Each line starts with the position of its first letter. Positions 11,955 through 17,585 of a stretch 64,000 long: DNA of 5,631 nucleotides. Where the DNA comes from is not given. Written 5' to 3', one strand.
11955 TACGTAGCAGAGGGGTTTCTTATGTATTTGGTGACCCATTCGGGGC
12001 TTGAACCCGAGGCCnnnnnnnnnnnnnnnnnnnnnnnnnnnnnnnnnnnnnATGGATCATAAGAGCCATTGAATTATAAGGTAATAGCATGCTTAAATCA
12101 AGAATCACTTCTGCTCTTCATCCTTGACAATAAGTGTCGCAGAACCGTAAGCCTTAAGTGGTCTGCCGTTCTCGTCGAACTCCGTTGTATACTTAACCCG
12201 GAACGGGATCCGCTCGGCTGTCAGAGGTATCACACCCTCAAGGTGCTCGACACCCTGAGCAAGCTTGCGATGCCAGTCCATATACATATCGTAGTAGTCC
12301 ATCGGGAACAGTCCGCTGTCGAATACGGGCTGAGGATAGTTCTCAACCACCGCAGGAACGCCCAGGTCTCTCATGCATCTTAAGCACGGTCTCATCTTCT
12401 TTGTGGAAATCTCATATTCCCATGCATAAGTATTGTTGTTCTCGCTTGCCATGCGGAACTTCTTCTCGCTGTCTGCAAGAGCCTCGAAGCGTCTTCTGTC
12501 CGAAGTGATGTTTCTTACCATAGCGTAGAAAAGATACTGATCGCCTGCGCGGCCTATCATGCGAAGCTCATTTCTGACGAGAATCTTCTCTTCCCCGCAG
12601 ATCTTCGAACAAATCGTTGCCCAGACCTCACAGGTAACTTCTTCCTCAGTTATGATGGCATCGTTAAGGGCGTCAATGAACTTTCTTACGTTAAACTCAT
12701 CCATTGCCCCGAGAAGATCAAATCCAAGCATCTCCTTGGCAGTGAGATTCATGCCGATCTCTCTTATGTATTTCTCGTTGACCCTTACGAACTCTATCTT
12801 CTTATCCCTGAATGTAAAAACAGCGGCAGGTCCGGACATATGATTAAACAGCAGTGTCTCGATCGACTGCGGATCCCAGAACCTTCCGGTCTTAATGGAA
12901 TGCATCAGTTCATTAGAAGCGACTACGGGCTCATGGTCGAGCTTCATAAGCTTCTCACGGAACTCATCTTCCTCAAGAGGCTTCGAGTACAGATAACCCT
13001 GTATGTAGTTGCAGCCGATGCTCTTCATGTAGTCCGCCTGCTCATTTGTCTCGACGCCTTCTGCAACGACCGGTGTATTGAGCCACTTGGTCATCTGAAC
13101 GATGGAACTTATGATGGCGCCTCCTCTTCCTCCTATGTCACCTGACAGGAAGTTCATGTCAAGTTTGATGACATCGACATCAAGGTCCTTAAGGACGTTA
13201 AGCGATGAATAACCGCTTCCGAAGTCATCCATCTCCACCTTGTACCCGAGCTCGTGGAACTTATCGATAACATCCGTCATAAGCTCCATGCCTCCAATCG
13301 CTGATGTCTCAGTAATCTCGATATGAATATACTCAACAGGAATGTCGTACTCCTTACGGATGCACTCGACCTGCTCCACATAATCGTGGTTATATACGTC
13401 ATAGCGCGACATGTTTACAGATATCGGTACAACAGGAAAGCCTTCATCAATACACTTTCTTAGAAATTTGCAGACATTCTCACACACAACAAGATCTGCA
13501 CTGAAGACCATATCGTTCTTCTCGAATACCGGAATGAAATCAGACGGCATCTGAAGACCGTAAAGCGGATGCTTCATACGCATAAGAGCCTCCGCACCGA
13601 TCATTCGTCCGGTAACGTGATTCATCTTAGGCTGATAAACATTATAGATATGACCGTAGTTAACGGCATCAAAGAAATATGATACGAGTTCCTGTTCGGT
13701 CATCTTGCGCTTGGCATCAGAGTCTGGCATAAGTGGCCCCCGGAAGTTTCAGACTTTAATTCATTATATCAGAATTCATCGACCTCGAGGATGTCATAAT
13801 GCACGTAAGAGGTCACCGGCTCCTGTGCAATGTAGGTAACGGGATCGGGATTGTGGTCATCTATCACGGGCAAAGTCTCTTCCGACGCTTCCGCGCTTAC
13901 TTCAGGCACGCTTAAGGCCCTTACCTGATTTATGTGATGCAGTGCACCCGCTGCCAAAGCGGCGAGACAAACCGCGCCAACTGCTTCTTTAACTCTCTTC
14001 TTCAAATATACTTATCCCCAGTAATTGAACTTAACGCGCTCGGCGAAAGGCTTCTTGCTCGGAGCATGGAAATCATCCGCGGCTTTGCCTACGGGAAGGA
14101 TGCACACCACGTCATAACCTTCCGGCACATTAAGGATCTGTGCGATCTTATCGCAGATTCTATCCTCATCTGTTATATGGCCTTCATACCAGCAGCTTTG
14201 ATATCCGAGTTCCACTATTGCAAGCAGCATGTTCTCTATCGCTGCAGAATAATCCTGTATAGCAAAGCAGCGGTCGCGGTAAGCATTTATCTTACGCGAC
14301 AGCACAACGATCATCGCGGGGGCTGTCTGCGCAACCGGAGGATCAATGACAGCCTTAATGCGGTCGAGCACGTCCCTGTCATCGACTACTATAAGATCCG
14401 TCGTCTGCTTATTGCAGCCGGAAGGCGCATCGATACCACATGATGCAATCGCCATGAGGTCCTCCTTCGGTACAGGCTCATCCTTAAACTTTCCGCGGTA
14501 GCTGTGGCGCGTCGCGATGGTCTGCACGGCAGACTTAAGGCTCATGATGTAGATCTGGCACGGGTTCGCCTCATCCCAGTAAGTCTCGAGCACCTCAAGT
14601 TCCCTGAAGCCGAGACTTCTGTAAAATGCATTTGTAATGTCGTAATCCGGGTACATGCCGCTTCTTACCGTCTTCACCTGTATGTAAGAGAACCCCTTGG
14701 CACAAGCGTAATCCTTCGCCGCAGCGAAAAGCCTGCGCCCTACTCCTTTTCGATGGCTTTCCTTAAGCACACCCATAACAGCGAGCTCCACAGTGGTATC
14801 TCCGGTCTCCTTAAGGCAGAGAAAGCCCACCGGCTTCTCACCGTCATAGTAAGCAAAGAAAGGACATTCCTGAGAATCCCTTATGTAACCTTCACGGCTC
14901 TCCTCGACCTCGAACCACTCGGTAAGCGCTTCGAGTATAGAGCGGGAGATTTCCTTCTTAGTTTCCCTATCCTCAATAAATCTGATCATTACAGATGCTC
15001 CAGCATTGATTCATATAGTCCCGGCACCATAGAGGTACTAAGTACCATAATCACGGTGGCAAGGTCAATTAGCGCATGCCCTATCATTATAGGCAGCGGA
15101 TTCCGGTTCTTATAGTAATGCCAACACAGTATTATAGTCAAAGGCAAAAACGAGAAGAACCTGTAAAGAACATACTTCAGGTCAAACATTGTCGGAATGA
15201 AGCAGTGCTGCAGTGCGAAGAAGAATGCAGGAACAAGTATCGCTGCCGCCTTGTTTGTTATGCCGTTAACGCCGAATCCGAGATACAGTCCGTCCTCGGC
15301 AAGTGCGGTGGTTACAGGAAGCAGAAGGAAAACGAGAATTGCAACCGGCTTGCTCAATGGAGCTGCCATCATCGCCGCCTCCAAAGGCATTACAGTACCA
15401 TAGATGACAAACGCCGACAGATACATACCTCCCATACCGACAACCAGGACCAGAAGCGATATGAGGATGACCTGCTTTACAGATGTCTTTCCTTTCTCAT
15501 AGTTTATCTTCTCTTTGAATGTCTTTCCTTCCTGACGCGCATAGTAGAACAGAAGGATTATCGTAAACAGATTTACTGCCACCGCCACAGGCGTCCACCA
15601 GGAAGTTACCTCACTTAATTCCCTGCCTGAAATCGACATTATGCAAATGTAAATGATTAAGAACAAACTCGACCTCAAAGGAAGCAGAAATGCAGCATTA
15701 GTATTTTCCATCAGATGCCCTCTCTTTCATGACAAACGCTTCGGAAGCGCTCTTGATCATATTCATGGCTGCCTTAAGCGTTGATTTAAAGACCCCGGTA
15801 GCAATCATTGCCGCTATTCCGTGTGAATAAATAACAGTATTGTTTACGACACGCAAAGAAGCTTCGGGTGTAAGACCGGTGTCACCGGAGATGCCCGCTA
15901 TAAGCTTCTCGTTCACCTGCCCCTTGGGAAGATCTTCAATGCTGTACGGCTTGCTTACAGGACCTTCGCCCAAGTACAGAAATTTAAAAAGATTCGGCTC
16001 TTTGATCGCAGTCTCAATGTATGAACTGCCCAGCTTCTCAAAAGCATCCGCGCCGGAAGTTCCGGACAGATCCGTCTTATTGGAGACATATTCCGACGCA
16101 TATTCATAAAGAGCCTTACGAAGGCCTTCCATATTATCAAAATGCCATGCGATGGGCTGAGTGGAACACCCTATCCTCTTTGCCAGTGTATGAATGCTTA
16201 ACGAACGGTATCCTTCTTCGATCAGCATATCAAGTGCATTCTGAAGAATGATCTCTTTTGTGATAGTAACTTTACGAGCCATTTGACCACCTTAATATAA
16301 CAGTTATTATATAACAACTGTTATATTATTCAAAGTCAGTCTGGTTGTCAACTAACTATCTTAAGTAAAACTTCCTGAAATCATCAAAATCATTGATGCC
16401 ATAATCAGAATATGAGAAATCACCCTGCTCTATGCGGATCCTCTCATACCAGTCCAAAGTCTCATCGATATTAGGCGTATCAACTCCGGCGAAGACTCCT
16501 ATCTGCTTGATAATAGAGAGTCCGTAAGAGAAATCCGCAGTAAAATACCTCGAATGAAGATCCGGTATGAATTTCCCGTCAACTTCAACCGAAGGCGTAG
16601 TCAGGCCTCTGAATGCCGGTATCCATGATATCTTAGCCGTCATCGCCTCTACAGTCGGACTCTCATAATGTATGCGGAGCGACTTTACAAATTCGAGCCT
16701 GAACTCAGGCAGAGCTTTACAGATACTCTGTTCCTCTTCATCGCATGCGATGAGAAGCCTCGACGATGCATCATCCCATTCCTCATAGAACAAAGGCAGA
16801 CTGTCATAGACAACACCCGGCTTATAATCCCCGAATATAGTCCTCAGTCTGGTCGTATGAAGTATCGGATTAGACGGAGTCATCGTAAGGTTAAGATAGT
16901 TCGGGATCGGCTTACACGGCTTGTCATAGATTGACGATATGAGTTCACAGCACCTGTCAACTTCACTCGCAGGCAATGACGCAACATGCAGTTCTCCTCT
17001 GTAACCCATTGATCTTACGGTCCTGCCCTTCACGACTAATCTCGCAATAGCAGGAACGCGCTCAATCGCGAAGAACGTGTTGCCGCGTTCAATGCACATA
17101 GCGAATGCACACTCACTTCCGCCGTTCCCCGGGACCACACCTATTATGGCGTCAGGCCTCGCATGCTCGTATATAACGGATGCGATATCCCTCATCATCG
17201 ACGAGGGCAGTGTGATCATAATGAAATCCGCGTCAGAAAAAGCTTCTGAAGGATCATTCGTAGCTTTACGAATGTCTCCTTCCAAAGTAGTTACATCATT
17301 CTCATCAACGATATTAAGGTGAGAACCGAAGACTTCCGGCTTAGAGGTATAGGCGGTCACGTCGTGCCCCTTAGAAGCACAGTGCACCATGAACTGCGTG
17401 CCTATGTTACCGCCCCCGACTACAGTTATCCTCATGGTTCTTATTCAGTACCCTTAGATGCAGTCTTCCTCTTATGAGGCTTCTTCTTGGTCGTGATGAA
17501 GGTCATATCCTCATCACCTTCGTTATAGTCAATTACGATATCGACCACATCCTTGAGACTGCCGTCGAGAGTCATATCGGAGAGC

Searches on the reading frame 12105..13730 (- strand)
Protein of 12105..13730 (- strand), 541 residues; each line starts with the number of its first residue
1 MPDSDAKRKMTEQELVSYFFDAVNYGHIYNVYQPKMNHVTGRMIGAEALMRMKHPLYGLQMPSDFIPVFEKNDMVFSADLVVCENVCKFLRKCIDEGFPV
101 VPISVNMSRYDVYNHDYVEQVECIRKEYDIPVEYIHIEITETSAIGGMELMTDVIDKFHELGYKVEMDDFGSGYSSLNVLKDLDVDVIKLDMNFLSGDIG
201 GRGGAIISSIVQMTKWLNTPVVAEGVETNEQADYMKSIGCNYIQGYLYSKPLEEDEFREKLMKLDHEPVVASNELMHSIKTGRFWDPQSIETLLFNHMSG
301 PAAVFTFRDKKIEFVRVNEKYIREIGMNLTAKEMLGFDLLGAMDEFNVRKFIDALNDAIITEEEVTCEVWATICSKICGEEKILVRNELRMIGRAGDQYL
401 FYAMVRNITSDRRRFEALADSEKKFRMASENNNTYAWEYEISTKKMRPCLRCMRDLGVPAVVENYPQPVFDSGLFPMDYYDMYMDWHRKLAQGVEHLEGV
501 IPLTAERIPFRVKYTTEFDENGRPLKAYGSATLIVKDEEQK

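Call 37: search_protein_families(library=pfam, proteins=[window:12105-13730:-])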
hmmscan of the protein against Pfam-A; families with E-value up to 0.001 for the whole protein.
window:12105-13730:- (541 aa): 1 family
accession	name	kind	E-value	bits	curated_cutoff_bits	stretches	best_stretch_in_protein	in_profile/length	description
PF00563.25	EAL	-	3.7e-59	200.4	31.3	1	22-251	7-236/236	EAL domain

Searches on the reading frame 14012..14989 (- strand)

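Call 37: search_protein_families(library=pfam, proteins=[window:14012-14989:-])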
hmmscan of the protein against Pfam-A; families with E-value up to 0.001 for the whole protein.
window:14012-14989:- (325 aa): 5 families
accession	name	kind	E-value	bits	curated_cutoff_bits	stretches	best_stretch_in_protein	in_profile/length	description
PF00881.29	Nitroreductase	-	4.1e-26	92.6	23.5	2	219-302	86-167/167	Nitroreductase family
PF00583.31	Acetyltransf_1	-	5.2e-12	46.5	20.7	1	23-128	9-116/116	Acetyltransferase (GNAT) family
PF13508.13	Acetyltransf_7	-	1.1e-11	45.4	27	1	43-130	4-84/84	Acetyltransferase (GNAT) domain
PF13673.13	Acetyltransf_10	-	6e-10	39.6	23.6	1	29-132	19-111/128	Acetyltransferase (GNAT) domain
PF14512.11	TM1586_NiRdase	-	1.1e-06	28.9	27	1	155-318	3-148/215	Putative TM nitroreductase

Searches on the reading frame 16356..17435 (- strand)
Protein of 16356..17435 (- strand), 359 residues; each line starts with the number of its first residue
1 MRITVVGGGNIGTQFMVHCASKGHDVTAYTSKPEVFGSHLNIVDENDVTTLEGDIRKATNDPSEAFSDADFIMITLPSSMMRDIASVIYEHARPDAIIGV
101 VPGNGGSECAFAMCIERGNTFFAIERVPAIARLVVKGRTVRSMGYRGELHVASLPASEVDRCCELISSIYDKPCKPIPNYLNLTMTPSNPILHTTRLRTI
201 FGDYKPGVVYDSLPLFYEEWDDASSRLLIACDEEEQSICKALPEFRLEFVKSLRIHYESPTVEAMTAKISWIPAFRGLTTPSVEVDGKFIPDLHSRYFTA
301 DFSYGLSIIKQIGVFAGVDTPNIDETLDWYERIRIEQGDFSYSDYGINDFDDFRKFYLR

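Call 37: search_protein_families(library=pfam, proteins=[window:16356-17435:-])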
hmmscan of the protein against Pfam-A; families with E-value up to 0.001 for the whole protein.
window:16356-17435:- (359 aa): 4 families
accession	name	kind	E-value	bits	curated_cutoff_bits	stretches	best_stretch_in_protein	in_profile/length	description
PF02317.23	Octopine_DH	-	2e-27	96.5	30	1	177-333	2-149/150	NAD/NADP octopine/nopaline dehydrogenase, alpha-helical domain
PF01210.29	NAD_Gly3P_dh_N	-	1.7e-08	35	23.1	1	3-98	2-99/158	NAD-dependent glycerol-3-phosphate dehydrogenase N-terminus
PF03807.23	F420_oxidored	-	1.2e-05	26.2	21.6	1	2-96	1-86/94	NADP oxidoreductase coenzyme F420-dependent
PF03446.21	NAD_binding_2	-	0.00019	21.9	21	1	2-93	1-84/161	NAD binding domain of 6-phosphogluconate dehydrogenase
